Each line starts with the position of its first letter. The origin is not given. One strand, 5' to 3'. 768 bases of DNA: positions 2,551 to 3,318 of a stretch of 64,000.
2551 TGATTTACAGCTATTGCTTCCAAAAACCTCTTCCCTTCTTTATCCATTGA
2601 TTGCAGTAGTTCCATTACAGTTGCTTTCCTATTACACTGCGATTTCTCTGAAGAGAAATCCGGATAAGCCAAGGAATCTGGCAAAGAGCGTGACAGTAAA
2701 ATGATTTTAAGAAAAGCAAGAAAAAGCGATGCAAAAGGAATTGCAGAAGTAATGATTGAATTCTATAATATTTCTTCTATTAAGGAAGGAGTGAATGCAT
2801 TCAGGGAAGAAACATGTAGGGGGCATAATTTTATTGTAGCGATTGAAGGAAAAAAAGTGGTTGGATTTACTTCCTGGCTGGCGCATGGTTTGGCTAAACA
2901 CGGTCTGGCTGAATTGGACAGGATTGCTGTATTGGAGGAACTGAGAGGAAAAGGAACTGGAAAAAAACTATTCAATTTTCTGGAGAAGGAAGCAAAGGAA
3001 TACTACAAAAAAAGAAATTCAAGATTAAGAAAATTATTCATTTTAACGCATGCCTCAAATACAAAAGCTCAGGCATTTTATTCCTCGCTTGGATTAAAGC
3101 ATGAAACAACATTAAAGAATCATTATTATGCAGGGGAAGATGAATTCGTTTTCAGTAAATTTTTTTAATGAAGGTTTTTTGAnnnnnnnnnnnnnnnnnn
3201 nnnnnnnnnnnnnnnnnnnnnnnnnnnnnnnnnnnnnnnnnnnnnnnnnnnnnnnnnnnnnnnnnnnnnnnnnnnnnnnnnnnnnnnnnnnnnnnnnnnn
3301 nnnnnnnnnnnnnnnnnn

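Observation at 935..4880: glmS - GNAT - HAD::YvcK(CofD-like) cluster, pairing an archaeal GlmS with a fused GlmR-like partner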

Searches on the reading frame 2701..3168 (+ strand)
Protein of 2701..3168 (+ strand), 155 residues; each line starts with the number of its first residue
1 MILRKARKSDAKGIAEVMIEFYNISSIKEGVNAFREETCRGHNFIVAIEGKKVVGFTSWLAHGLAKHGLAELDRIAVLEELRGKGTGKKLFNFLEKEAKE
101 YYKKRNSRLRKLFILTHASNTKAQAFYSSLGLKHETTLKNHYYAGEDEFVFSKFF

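Call 3: search_protein_families(library=pfam, proteins=[window:2701-3168:+], max_evalue=0.01)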
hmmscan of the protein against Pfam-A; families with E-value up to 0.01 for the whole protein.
window:2701-3168:+ (155 aa): 7 families
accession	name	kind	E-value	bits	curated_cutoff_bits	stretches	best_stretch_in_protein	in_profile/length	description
PF13508.13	Acetyltransf_7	-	9.9e-14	51.9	27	1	41-131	2-81/84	Acetyltransferase (GNAT) domain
PF00583.31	Acetyltransf_1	-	2.3e-13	50.9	20.7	1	36-131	26-115/116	Acetyltransferase (GNAT) family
PF13673.13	Acetyltransf_10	-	9.6e-08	32.5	23.6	1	33-133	21-108/128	Acetyltransferase (GNAT) domain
PF13420.13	Acetyltransf_4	-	0.00025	21.6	24.3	1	4-148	2-150/155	Acetyltransferase (GNAT) domain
PF08445.16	FR47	-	0.00028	21.3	22.1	1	60-135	12-80/86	FR47-like protein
PF17013.11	Acetyltransf_15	-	0.00094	19.1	35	1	69-142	72-146/210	Putative acetyl-transferase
PF13302.13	Acetyltransf_3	-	0.0059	17.7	25.4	1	2-133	3-138/138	Acetyltransferase (GNAT) domain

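Call 4: search_protein_families(library=ncbifam, proteins=[window:2701-3168:+], max_evalue=0.01)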
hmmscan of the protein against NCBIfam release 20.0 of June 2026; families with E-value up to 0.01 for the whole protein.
window:2701-3168:+ (155 aa): 14 families
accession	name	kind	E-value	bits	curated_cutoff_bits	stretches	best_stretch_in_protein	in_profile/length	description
TIGR01575.1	rimI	equivalog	1.9e-14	53.9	86.4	1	11-147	2-128/132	ribosomal protein S18-alanine N-acetyltransferase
NF005840.0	PRK07757.1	equivalog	7.5e-08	32.4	154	1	2-119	4-110/153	N-acetyltransferase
NF040503.1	resist_ArsN1a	equivalog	9.3e-08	32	170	1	13-141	19-142/159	arsinothricin resistance N-acetyltransferase ArsN1 family A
NF005921.0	PRK07922.1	equivalog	1.7e-06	27.8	180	1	2-121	8-117/170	amino-acid N-acetyltransferase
TIGR03827.1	GNAT_ablB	equivalog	2.2e-05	24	205.1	1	3-100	118-214/266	putative beta-lysine N-acetyltransferase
NF040501.1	resist_ArsN2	equivalog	3.7e-05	23.4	125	1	41-133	23-102/133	arsenic resistance N-acetyltransferase ArsN2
NF008964.0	PRK12308.1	equivalog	4.1e-05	22.1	657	1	3-120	466-572/624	argininosuccinate lyase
NF007025.1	PRK09491.1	equivalog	6.7e-05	22.9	173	1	70-144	63-130/145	ribosomal protein S18-alanine N-acetyltransferase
NF002959.0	PRK03624.1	equivalog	6.9e-05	22.6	124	1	43-138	50-135/147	GNAT family acetyltransferase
TIGR03448.1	mycothiol_MshD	equivalog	0.00034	20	163.1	1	41-134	198-287/294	mycothiol synthase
NF041716.1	HxA_phane_GNAT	equivalog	0.00058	19.8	250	1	45-134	56-142/152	cyclophane-containing RiPP N-acetyltransferase HaaN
NF003641.0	PRK05279.1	equivalog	0.0006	18.8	344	1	43-119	335-403/441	amino-acid N-acetyltransferase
NF008212.0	PRK10975.1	equivalog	0.0016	18.3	219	1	67-137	161-225/232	dTDP-4-amino-4,6-dideoxy-D-galactose acyltransferase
NF053587.1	SpmdActasePaiA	equivalog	0.0028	17.5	250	1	70-148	91-161/172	spermidine/spermine N(1)-acetyltransferase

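Call 26: search_solved_structures(query=window:2701-3168:+, max_evalue=0.1)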
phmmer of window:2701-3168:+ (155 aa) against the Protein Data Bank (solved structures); distinct sequences matched with E-value up to 0.1: 18.
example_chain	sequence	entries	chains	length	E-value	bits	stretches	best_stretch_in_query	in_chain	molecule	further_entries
6ag5_A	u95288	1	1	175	4.8e-05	26.6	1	70-152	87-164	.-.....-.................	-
6ag4_A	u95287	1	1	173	5.6e-05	26.4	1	72-152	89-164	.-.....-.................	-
4lx9_A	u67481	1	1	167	0.0001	25.6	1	71-152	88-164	ARCHAEAL AMINO-TERMINAL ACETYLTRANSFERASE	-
2x7b_A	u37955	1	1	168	0.0001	25.5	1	71-152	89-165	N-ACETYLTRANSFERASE SSO0209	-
4r3k_A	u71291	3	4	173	0.00011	25.4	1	71-152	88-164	Uncharacterized N-acetyltransferase SSO0209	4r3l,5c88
2ae6_A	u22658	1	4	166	0.0024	21.1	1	35-145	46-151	acetyltransferase, GNAT family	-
1q2y_A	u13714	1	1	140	0.0097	19.2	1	41-100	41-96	similar to hypothetical proteins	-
8fv0_C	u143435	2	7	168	0.02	18.1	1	44-144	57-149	Diamine N-acetyltransferase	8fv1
1y9k_A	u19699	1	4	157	0.022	18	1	46-131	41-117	IAA acetyltransferase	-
5ix3_A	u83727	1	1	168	0.028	17.6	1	44-144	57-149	Diamine N-acetyltransferase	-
1u6m_A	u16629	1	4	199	0.035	17.3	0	72-143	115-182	acetyltransferase, GNAT family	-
3ld2_A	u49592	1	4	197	0.041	17.1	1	43-144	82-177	Putative acetyltransferase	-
5isv_A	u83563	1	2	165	0.045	17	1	71-145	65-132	Ribosomal-protein-alanine acetyltransferase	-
7l1k_A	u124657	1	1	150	0.047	16.9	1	73-151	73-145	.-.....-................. 30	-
2r7h_A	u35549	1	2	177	0.085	16.1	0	40-151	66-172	Putative D-alanine N-acetyltransferase of GNAT family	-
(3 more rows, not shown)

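Call 34: find_homologous_proteins(query=window:2701-3168:+, max_evalue=0.00001)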
Query window:2701-3168:+ (155 aa): 94 proteins with E <= 0.00001 among 115 candidates.
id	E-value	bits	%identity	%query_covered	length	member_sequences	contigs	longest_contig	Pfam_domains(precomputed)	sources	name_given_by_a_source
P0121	4.2e-95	333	100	100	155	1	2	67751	PF13673.14,PF13508.14,PF00583.32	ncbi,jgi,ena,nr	ncbi:MAG: GNAT family N-acetyltransferase [archaeon]|nr:GNAT family N-acetyltransferase [Candidatus 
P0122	2.5e-82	292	88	100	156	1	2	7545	PF13673.14,PF13508.14,PF00583.32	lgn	-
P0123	3.5e-58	214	65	100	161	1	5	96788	PF13673.14,PF13302.14,PF13508.14,PF17013.12,PF13527.14,PF00583.32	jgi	-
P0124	4.0e-58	213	67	100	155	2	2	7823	PF13673.14,PF13420.14,PF13302.14,PF13508.14,PF08445.17,PF13527.14,PF00583.32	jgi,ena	-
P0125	8.7e-58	212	64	100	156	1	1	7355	PF13673.14,PF13302.14,PF13508.14,PF04768.20,PF08445.17,PF17013.12,PF14542.13,PF13527.14,PF00583.32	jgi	jgi:[ribosomal protein S18]-alanine N-acetyltransferase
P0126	7.4e-56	206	61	100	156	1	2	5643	PF13673.14,PF13302.14,PF13508.14,PF00583.32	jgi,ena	-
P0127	1.6e-54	202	62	100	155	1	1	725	PF13673.14,PF13420.14,PF13302.14,PF13508.14,PF08445.17,PF00583.32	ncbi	-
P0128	1.8e-54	202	61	100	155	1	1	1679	PF13673.14,PF13420.14,PF13302.14,PF13508.14,PF08445.17,PF14542.13,PF13527.14,PF00583.32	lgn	-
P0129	2.5e-54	201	60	100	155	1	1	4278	PF13673.14,PF13420.14,PF13302.14,PF13508.14,PF08445.17,PF14542.13,PF13527.14,PF00583.32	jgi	jgi:ribosomal protein S18 acetylase RimI-like enzyme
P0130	2.7e-54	201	61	100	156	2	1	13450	PF13673.14,PF13302.14,PF13508.14,PF08445.17,PF17013.12,PF14542.13,PF13527.14,PF00583.32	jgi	-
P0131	4.4e-54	200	61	100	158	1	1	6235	PF13673.14,PF13302.14,PF13508.14,PF13527.14,PF00583.32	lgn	-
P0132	5.0e-54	200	61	100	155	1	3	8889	PF13673.14,PF13420.14,PF13302.14,PF13508.14,PF08445.17,PF14542.13,PF13527.14,PF00583.32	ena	-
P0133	7.1e-54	200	60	100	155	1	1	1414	PF13673.14,PF13420.14,PF13302.14,PF13508.14,PF08445.17,PF14542.13,PF13527.14,PF00583.32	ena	-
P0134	1.8e-53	198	61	100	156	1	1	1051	PF13673.14,PF13302.14,PF13508.14,PF17013.12,PF14542.13,PF13527.14,PF00583.32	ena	-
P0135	2.1e-53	198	59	100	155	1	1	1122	PF13673.14,PF13302.14,PF13508.14,PF08445.17,PF17013.12,PF13527.14,PF00583.32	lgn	-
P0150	2.1e-52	195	61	100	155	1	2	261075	PF13673.14,PF13302.14,PF13508.14,PF08445.17,PF17013.12,PF14542.13,PF13527.14,PF00583.32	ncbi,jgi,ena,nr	ncbi:GNAT family N-acetyltransferase [Candidatus Woesearchaeota archaeon]|nr:GNAT family N-acetyltra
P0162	2.6e-51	191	61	100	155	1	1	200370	PF13673.14,PF13420.14,PF13508.14,PF00583.32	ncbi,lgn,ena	-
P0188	1.4e-48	182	57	100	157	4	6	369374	PF13673.14,PF13420.14,PF13302.14,PF13508.14,PF00583.32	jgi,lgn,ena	jgi:N-acetylglutamate synthase-like GNAT family acetyltransferase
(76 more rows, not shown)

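Call 35: find_encoding_contigs(protein=P0150, flank=6000, max_places=1)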
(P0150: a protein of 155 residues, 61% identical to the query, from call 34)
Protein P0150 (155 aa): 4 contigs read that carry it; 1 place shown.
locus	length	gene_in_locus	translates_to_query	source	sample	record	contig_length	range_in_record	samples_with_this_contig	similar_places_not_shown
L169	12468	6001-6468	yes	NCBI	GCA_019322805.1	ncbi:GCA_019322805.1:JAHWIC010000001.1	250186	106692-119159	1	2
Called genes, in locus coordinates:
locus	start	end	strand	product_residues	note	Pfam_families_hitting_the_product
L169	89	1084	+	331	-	PF01544:CorA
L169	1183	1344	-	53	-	-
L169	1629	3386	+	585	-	PF04068:Fer4_RLI, PF12837:Fer4_6 (faint), PF00037:Fer4, PF02463:SMC_N (weak), PF07693:KAP_NTPase (faint), PF00005:ABC_tran, PF13191:AAA_16 (faint), PF00005:ABC_tran, +1 more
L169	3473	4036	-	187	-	PF01949:Endo_dU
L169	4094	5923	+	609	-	PF13522:GATase_6, PF13537:GATase_7, PF01380:SIS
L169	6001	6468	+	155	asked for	PF13302:Acetyltransf_3, PF13527:Acetyltransf_9, PF17013:Acetyltransf_15 (weak), PF13673:Acetyltransf_10, PF14542:Acetyltransf_CG (faint), PF00583:Acetyltransf_1, PF13508:Acetyltransf_7, PF08445:FR47 (weak)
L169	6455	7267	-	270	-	PF05175:MTS (faint), PF01135:PCMT (weak), PF00398:RrnaAD (weak), PF08704:GCD14, PF13847:Methyltransf_31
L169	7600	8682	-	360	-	PF04406:TP6A_N, PF20768:Topo_VI_alpha, PF21180:TOP6A-Spo11_Toprim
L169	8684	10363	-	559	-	PF02518:HATPase_c, PF13589:HATPase_c_3, PF09239:Topo-VIb_trans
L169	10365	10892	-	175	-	PF00013:KH_1, PF21800:KH_KRR1_2nd, PF22891:KH_PNO1_2nd, PF00013:KH_1 (weak)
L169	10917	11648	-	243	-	PF01163:RIO1, PF06293:Kdo (faint)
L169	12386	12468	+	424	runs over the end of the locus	PF13662:Toprim_4, PF01751:Toprim (weak), PF13155:Toprim_2 (weak)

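Call 36: find_encoding_contigs(protein=P0188, flank=6000, max_places=1)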
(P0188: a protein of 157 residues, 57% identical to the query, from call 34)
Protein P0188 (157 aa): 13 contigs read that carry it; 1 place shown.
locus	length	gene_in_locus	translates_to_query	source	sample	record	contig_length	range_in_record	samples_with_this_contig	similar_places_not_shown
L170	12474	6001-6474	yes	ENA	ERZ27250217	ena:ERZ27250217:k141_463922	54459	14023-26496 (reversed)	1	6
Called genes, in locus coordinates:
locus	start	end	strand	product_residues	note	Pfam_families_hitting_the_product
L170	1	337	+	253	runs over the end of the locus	PF13507:GATase_5, PF01965:DJ-1_PfpI (weak)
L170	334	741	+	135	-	-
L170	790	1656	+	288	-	-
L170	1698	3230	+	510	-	PF00117:GATase, PF07722:Peptidase_C26 (faint), PF02540:NAD_synthase, PF00958:GMP_synt_C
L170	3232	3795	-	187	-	PF01949:Endo_dU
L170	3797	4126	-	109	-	-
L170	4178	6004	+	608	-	PF13522:GATase_6, PF13537:GATase_7, PF01380:SIS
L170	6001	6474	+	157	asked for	PF13420:Acetyltransf_4 (faint), PF13302:Acetyltransf_3 (weak), PF13673:Acetyltransf_10, PF00583:Acetyltransf_1, PF13508:Acetyltransf_7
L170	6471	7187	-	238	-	PF08704:GCD14, PF05175:MTS (faint), PF00398:RrnaAD, PF13847:Methyltransf_31 (weak)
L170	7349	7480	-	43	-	-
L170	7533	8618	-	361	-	PF04406:TP6A_N, PF20768:Topo_VI_alpha, PF21180:TOP6A-Spo11_Toprim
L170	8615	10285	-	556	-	PF02518:HATPase_c, PF13589:HATPase_c_3, PF09239:Topo-VIb_trans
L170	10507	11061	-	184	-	PF00013:KH_1, PF21800:KH_KRR1_2nd, PF22891:KH_PNO1_2nd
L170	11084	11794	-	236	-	PF03109:ABC1 (faint), PF00069:Pkinase (weak), PF01163:RIO1, PF06293:Kdo (faint)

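Call 37: find_encoding_contigs(protein=P0162, flank=6000, max_places=1)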
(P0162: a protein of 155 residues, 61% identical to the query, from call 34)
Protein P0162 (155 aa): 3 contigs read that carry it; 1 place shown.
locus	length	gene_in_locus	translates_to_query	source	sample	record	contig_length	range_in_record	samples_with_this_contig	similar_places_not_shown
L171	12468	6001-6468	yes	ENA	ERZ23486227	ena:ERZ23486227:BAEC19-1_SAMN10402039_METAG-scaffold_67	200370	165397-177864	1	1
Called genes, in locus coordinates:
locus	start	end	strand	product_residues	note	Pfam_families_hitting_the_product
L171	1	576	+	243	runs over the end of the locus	PF01978:TrmB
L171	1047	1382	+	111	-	-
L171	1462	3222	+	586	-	PF04068:Fer4_RLI (weak), PF14697:Fer4_21 (weak), PF00037:Fer4 (weak), PF02463:SMC_N, PF13476:AAA_23 (faint), PF00005:ABC_tran, PF13304:AAA_21 (faint), PF00005:ABC_tran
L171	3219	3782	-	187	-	PF01949:Endo_dU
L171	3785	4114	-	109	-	-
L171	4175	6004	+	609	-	PF13522:GATase_6, PF13537:GATase_7, PF01380:SIS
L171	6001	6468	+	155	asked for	PF13420:Acetyltransf_4 (faint), PF13673:Acetyltransf_10, PF00583:Acetyltransf_1, PF13508:Acetyltransf_7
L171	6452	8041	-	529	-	-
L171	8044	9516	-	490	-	-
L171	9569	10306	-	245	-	PF00398:RrnaAD, PF05175:MTS (weak), PF08704:GCD14, PF13847:Methyltransf_31, PF08241:Methyltransf_11 (weak)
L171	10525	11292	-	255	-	-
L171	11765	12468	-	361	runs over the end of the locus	PF04406:TP6A_N, PF20768:Topo_VI_alpha, PF21180:TOP6A-Spo11_Toprim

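Call 41: search_solved_structures(query=A3, max_evalue=0.1)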
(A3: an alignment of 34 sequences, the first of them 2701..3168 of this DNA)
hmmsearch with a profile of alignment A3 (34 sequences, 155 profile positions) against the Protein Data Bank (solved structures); distinct sequences matched with E-value up to 0.1: 164 (the best 60 are shown).
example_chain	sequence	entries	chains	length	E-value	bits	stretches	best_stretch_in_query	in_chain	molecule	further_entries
8fv0_C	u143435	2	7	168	2e-12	50.6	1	42-145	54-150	Diamine N-acetyltransferase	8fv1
5ix3_A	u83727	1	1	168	3.1e-12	50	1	42-145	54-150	Diamine N-acetyltransferase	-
3ld2_A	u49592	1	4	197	3.8e-11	46.4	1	37-153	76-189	Putative acetyltransferase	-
8a9o_A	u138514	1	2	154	5.4e-11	46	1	1-139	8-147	DpA polyamine acetyltransferase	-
6ag5_A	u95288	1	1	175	1.1e-10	44.9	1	4-152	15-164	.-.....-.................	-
6ag4_A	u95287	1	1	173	2e-10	44.1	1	34-152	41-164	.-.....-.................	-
4lx9_A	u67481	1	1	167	2.8e-10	43.6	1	4-152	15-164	ARCHAEAL AMINO-TERMINAL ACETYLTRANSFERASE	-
2x7b_A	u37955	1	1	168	2.9e-10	43.6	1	4-152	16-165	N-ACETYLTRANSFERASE SSO0209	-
4r3k_A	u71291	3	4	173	3.2e-10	43.4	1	4-152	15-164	Uncharacterized N-acetyltransferase SSO0209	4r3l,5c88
8a9n_A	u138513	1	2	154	4.3e-10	43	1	1-139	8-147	Acetyltransferase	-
2ae6_A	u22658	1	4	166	2.7e-09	40.4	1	35-146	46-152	acetyltransferase, GNAT family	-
4mbu_A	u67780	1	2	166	3.6e-09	40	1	16-144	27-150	Similar to N-acetyltransferase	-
9mto_A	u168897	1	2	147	3.7e-09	40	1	3-146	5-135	[Ribosomal protein bS18]-alanine N-acetyltransferase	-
7l1k_A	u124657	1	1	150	4.1e-08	36.6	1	45-151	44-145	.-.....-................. 30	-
7kwh_A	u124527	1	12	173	5.2e-08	36.3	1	40-144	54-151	Spermidine N(1)-acetyltransferase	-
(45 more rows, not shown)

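Call 76: list_cluster_members(proteins=[P0121, P0001, P0244])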
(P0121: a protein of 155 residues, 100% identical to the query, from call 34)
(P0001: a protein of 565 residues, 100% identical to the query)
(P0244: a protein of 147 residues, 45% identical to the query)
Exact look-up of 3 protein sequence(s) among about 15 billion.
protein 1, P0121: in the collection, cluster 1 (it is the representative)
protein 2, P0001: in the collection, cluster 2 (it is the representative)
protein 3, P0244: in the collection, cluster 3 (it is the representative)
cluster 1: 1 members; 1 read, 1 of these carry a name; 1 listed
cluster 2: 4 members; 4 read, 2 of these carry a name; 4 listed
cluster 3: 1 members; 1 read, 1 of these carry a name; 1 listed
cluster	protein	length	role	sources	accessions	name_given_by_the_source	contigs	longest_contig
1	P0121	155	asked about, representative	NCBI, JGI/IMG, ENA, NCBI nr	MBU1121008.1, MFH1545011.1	MAG: GNAT family N-acetyltransferase [archaeon] | GNAT family N-acetyltransferase [Candidatus Micrarchaeota archaeon]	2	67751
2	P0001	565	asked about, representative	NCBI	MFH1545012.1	MAG: uridine diphosphate-N-acetylglucosamine-binding protein YvcK [archaeon]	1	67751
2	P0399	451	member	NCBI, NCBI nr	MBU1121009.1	uridine diphosphate-N-acetylglucosamine-binding protein YvcK, partial [Candidatus ... | uridine diphosphate-N-acetylglucosamine-binding protein YvcK [Candidatus Micrarchaeota ...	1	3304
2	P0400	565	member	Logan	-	-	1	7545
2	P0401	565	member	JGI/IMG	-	-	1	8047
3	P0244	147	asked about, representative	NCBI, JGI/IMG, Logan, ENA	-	glucosamine-phosphate N-acetyltransferase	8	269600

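Call 80: search_solved_structures(query=A5, max_evalue=0.001)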
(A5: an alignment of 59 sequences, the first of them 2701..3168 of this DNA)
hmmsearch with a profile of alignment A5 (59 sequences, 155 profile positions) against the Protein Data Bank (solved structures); distinct sequences matched with E-value up to 0.001: 42.
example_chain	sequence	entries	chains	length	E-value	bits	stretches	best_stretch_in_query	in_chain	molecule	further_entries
8fv0_C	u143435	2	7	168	9.2e-10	41.8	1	29-145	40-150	Diamine N-acetyltransferase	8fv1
6ag5_A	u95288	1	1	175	9.4e-10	41.8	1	43-152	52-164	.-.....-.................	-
6ag4_A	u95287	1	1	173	1.3e-09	41.3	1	43-152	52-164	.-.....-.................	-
5ix3_A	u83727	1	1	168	1.4e-09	41.2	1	29-145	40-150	Diamine N-acetyltransferase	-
4lx9_A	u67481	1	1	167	3.1e-09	40.1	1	43-152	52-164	ARCHAEAL AMINO-TERMINAL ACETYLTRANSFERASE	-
4r3k_A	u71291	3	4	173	3.1e-09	40.1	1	43-152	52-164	Uncharacterized N-acetyltransferase SSO0209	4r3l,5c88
2x7b_A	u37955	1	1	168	3.2e-09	40.1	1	43-152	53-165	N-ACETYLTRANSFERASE SSO0209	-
3ld2_A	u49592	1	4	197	4.4e-09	39.6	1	36-152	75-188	Putative acetyltransferase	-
8a9o_A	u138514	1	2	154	2.6e-08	37.1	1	1-139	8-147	DpA polyamine acetyltransferase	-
8a9n_A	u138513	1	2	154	1.3e-07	34.9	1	1-139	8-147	Acetyltransferase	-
4mbu_A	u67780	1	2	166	4.2e-07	33.2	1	14-144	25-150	Similar to N-acetyltransferase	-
9mto_A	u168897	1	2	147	7.3e-07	32.4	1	30-146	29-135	[Ribosomal protein bS18]-alanine N-acetyltransferase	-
2ae6_A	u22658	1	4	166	9.1e-07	32.1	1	35-146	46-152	acetyltransferase, GNAT family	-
2r7h_A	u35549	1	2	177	6.4e-06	29.3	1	38-152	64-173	Putative D-alanine N-acetyltransferase of GNAT family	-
4ygo_A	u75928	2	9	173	9.1e-06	28.8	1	28-143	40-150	Spermidine n1-acetyltransferase | Spermidine N(1)-acetyltransferase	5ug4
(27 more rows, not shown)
